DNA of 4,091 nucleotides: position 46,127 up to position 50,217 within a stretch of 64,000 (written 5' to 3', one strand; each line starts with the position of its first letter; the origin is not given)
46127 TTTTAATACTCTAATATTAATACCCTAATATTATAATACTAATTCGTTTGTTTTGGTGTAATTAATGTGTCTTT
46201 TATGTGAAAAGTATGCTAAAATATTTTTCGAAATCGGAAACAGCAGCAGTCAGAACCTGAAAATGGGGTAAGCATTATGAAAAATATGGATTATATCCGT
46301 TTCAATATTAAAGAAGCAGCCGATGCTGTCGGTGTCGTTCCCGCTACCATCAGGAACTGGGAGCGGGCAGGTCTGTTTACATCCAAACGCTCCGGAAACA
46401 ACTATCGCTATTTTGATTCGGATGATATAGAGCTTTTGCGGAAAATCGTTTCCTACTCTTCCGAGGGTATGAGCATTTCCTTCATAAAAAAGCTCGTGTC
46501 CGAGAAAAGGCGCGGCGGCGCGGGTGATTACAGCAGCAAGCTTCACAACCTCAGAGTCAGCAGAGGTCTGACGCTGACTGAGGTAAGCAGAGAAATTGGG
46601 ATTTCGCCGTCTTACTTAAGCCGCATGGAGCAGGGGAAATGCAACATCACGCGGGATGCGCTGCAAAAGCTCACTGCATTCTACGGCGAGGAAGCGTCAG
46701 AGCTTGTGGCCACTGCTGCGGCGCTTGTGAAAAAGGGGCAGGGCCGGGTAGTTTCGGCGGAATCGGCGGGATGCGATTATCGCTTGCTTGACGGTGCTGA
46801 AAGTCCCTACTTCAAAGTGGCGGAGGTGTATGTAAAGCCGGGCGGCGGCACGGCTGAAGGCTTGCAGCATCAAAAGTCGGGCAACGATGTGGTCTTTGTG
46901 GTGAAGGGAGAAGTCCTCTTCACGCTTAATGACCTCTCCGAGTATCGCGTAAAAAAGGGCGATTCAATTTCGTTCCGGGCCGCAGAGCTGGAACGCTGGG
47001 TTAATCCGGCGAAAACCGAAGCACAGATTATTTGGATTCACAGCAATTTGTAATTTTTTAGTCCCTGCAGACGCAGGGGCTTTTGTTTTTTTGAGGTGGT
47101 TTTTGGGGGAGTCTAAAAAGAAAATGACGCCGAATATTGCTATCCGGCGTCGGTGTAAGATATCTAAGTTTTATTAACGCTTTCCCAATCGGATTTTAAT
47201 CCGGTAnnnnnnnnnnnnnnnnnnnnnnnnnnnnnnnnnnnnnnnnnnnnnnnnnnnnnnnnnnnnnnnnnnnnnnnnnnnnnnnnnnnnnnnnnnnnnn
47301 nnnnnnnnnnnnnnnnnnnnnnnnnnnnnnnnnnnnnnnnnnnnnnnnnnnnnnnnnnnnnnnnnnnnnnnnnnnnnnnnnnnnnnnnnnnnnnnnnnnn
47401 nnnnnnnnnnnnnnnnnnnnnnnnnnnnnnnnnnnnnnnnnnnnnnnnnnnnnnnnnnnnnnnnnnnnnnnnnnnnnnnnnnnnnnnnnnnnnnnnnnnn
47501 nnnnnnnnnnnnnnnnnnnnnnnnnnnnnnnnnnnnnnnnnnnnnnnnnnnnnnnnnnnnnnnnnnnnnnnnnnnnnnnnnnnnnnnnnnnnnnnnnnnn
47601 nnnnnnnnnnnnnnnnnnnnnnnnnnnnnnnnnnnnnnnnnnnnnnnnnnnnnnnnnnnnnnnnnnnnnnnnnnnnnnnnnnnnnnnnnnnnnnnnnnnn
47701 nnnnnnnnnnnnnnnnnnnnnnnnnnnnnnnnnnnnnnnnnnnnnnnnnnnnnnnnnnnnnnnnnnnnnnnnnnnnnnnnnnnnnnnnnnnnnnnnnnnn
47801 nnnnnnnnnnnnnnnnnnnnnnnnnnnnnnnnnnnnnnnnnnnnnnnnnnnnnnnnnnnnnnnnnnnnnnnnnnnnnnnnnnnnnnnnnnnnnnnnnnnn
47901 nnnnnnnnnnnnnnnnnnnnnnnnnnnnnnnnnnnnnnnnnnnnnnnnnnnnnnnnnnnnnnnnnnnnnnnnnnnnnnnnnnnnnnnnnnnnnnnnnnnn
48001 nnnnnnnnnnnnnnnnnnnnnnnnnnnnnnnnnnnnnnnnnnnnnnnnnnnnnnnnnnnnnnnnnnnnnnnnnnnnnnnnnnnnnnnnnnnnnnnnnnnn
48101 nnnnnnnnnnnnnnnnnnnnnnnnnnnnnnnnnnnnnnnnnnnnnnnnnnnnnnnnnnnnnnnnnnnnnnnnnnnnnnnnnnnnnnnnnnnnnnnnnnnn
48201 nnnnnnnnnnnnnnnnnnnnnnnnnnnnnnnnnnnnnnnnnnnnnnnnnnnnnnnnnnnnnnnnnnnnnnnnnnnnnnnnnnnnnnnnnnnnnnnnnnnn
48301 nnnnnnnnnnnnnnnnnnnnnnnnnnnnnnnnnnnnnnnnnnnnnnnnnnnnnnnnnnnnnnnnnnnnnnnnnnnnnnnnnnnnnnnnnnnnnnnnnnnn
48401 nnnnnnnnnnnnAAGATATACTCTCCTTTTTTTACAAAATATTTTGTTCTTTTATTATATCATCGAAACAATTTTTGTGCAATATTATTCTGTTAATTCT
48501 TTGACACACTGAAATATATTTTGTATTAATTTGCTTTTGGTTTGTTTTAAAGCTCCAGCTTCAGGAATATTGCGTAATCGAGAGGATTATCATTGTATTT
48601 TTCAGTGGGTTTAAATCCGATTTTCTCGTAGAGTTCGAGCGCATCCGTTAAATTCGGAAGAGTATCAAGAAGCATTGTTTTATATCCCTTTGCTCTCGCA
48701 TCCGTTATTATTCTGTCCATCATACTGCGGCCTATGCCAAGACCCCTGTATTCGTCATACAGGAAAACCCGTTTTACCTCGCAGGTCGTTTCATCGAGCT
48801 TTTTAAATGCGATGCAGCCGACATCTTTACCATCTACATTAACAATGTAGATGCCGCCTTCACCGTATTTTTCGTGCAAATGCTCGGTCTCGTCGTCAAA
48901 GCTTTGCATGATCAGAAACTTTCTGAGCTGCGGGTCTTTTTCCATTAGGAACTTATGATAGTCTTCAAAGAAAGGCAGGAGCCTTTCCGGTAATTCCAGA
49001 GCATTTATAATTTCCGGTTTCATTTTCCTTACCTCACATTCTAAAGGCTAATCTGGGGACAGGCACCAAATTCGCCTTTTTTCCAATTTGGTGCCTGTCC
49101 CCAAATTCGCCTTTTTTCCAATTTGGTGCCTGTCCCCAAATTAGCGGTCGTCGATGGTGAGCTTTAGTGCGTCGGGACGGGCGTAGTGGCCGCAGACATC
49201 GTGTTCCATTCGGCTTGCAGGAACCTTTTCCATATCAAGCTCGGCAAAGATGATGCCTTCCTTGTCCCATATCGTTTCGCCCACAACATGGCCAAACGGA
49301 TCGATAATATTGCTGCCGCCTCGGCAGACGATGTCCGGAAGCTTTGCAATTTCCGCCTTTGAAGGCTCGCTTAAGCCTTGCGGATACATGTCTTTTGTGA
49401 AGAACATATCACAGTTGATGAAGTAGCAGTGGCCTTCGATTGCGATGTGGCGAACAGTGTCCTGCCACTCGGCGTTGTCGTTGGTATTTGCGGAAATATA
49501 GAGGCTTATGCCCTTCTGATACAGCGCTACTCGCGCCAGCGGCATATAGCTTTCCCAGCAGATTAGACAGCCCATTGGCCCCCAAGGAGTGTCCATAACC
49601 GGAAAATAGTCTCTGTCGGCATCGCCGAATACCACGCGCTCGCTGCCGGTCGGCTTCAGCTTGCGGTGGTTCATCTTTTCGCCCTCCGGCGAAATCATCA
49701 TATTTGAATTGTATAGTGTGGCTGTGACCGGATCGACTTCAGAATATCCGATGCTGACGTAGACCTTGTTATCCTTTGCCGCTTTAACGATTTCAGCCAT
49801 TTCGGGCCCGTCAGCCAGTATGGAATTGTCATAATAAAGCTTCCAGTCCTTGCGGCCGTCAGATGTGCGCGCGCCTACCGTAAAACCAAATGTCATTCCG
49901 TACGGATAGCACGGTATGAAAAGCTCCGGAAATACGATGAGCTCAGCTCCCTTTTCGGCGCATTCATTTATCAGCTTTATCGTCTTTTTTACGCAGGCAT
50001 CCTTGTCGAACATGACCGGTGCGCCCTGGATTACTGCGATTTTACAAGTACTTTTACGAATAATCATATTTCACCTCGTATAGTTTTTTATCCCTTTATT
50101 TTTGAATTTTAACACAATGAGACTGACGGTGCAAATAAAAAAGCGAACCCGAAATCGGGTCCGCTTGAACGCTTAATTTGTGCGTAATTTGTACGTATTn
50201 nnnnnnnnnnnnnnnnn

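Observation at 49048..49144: Dispersed modular intergenic repeat family (core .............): about 20 units at 7 loci in 64 kb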

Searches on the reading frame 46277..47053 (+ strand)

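Call 44: search_protein_families(library=pfam, proteins=[window:46277-47053:+])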
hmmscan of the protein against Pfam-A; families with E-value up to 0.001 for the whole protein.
window:46277-47053:+ (258 aa): 13 families
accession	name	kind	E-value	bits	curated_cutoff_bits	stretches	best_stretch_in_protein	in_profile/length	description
PF13411.12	MerR_1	-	1.2e-18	67.4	21.6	1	10-76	2-68/69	MerR HTH family regulatory protein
PF01381.28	HTH_3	-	1e-14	54.7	23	1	90-143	2-55/55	Helix-turn-helix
PF13560.12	HTH_31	-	7.4e-13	49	27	1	88-142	5-60/64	Helix-turn-helix domain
PF00376.29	MerR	-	2.4e-12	46.9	28.2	1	10-46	1-38/38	MerR family regulatory protein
PF07883.17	Cupin_2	-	3.9e-09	36.5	27.2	1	184-254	3-69/70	Cupin domain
PF12844.13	HTH_19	-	1.6e-07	31.6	30.2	1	88-146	3-61/64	Helix-turn-helix domain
PF12728.13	HTH_17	-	1.1e-06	29.3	27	0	10-51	3-43/51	Helix-turn-helix domain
PF13413.12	HTH_25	-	4.8e-06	26.7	24.6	1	89-121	2-34/62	Helix-turn-helix domain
PF13443.12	HTH_26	-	1.4e-05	25.7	22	1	88-143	1-57/63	Cro/C1-type HTH DNA-binding domain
PF13384.12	HTH_23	-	5.5e-05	23.3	24.6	0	9-28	18-37/50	Homeodomain-like domain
PF13551.12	HTH_29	-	0.00075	20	28.1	0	10-49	14-61/64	Winged helix-turn helix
PF01527.26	HTH_Tnp_1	-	0.00076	20.1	24.1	0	10-31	25-46/75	Transposase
PF04552.19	Sigma54_DBD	-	0.00083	19.6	22.8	0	96-163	48-117/160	Sigma-54, DNA binding domain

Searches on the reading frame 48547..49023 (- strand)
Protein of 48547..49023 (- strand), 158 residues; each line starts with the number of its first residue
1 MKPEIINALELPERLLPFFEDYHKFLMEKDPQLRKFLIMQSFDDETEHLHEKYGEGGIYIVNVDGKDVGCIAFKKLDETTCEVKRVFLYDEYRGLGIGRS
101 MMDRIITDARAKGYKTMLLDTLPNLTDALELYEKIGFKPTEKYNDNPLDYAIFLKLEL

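Call 44: search_protein_families(library=pfam, proteins=[window:48547-49023:-])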
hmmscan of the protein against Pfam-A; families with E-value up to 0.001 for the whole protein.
window:48547-49023:- (158 aa): 5 families
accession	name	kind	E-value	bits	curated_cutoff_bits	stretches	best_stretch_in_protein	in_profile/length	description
PF00583.31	Acetyltransf_1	-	3.4e-17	63.2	20.7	1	40-137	14-116/116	Acetyltransferase (GNAT) family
PF13508.13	Acetyltransf_7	-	3.5e-15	56.6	27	1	56-139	3-84/84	Acetyltransferase (GNAT) domain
PF13673.13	Acetyltransf_10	-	9.6e-10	39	23.6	1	47-142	20-112/128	Acetyltransferase (GNAT) domain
PF14542.12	Acetyltransf_CG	-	7e-07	29.7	30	1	59-115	2-59/80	GCN5-related N-acetyl-transferase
PF08445.16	FR47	-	1.7e-05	25.1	22.1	1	80-141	21-81/86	FR47-like protein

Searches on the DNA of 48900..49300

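Call 18: search_rna_families(source=window, start=48900, end=49300, threshold=evalue, max_evalue=10)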
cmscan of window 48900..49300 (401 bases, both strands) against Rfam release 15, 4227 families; matches with E-value up to 10: 9.
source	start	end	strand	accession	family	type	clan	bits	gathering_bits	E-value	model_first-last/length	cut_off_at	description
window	49036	49124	+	RF04261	MIR1861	Gene; miRNA;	-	31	88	8.9e-05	1-110/110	no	MIR1861 microRNA precursor family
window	49043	49114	-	RF03556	mir-559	Gene; miRNA;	-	29.3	95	0.00099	8-84/91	no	mir-559 microRNA precursor family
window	49043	49114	+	RF03556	mir-559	Gene; miRNA;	-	28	95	0.0022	8-84/91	no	mir-559 microRNA precursor family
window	49044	49113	-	RF03607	mir-9447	Gene; miRNA;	-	26.7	67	0.004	1-68/68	no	mir-9447 microRNA precursor family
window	49044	49113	+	RF00446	mir-133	Gene; miRNA;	-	24.1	55.5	0.0034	1-74/74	no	mir-133 microRNA precursor family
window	49048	49150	+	RF00020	U5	Gene; snRNA; splicing;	-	23.6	40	0.21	1-117/117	no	U5 spliceosomal RNA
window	49048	49109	-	RF01667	rox1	Cis-reg;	-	21.9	58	0.04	3-57/59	no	Drosophila rox1 ncRNA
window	49036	49151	+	RF00616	LhrC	Gene; sRNA;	CL00114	17.2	110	4.7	1-111/111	no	Listeria LhrC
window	49044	49110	-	RF02844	RefA9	Gene; antisense;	-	16.2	49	6.6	1-64/64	no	Enterococcus sRNA A9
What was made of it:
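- Tried and rejected: A permissive scan of one array gave only spurious sub-threshold matches (call 18).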

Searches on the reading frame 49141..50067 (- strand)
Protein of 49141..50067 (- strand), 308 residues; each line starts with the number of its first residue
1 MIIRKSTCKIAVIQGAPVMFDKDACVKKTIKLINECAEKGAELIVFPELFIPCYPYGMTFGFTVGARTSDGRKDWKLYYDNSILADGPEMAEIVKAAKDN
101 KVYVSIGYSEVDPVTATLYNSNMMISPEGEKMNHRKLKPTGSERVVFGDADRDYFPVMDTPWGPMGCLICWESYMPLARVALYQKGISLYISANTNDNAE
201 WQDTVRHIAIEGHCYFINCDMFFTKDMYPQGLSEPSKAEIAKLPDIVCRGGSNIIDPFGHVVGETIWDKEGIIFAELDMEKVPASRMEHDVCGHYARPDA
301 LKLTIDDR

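Call 44: search_protein_families(library=pfam, proteins=[window:49141-50067:-])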
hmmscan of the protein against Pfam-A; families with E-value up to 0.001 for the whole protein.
window:49141-50067:- (308 aa): 1 family
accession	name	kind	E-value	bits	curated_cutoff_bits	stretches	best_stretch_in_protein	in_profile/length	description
PF00795.27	CN_hydrolase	-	9.4e-49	166.5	23.2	1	9-283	1-252/256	Carbon-nitrogen hydrolase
